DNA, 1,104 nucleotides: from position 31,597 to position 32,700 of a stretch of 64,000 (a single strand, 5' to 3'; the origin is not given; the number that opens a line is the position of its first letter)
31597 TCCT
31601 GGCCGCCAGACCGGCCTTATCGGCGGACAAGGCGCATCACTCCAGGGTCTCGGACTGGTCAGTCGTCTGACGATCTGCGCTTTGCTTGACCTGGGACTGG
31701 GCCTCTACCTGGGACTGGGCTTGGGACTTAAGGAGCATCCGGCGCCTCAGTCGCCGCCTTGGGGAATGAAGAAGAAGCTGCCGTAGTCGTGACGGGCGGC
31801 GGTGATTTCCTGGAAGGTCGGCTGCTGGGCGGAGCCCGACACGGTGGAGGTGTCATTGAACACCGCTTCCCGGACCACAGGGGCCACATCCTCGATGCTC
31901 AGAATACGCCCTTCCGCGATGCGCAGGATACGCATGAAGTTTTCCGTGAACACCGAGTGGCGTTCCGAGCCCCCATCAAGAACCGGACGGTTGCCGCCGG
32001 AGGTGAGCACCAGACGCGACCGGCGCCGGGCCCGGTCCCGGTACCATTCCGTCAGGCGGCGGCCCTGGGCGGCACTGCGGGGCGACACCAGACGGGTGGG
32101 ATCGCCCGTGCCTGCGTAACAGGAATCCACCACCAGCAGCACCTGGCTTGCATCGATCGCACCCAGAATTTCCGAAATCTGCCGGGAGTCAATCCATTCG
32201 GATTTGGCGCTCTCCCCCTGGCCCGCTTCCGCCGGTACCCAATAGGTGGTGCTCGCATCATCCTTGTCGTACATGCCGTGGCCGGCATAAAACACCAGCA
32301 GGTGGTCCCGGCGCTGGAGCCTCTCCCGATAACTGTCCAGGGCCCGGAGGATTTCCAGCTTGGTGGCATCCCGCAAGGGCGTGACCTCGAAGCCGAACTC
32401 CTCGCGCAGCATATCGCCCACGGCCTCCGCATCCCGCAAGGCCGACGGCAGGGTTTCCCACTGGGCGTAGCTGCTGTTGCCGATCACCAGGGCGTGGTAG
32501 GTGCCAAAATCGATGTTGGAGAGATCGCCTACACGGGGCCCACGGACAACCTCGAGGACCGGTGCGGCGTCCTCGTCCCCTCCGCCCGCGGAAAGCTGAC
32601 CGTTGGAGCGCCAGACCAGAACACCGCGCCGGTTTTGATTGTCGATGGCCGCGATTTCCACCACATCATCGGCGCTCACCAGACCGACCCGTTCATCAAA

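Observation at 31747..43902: Cluster of four paralogous secreted caspase-like (peptidase C14) proteins with different fusion partners, flanked by envelope proteins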

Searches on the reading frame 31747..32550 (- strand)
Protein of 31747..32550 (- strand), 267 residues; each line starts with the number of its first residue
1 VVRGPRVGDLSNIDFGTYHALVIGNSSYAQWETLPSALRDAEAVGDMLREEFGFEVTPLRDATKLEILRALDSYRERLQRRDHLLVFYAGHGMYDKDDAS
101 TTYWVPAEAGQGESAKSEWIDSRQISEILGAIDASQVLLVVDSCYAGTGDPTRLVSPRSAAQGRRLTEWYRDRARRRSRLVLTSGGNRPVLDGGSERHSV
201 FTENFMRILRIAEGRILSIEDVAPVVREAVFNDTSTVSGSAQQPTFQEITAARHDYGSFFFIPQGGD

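Call 70: search_solved_structures(query=window:31747-32550:-, max_evalue=0.01, show_alignments=1)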
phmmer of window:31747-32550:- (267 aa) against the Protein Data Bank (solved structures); distinct sequences matched with E-value up to 0.01: 11.
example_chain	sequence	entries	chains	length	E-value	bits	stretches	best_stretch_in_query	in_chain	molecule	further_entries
3v4o_A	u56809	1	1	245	2e-06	30.4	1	20-110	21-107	Mucosa-associated lymphoid tissue lymphoma translocation protein 1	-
3v4l_A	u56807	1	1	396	2.5e-06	30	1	20-110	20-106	Mucosa-associated lymphoid tissue lymphoma translocation protein 1 homolog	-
3v55_A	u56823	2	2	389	4.7e-06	29.1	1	20-110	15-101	Mucosa-associated lymphoid tissue lymphoma translocation protein 1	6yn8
8v4x_A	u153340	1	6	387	4.8e-06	29.1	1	20-110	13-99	Mucosa-associated lymphoid tissue lymphoma translocation protein 1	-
9mkc_A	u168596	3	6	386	4.8e-06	29.1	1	20-110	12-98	Mucosa-associated lymphoid tissue lymphoma translocation protein 1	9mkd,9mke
38go_A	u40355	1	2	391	4.9e-06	29.1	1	20-110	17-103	Mucosa-associated lymphoid tissue lymphoma translocation protein 1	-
7pav_A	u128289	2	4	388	5e-06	29.1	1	20-110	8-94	Mucosa-associated lymphoid tissue lymphoma translocation protein 1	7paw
4i1p_A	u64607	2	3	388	5e-06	29.1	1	20-110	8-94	Mucosa-associated lymphoid tissue lymphoma translocation protein 1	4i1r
3uo8_B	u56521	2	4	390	5e-06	29.1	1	20-110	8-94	Mucosa-associated lymphoid tissue lymphoma translocation protein 1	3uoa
6f7i_A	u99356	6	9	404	5.1e-06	29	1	20-110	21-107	Mucosa-associated lymphoid tissue lymphoma translocation protein 1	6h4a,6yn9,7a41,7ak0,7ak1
3bij_A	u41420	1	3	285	0.0017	20.7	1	28-190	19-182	Uncharacterized protein GSU0716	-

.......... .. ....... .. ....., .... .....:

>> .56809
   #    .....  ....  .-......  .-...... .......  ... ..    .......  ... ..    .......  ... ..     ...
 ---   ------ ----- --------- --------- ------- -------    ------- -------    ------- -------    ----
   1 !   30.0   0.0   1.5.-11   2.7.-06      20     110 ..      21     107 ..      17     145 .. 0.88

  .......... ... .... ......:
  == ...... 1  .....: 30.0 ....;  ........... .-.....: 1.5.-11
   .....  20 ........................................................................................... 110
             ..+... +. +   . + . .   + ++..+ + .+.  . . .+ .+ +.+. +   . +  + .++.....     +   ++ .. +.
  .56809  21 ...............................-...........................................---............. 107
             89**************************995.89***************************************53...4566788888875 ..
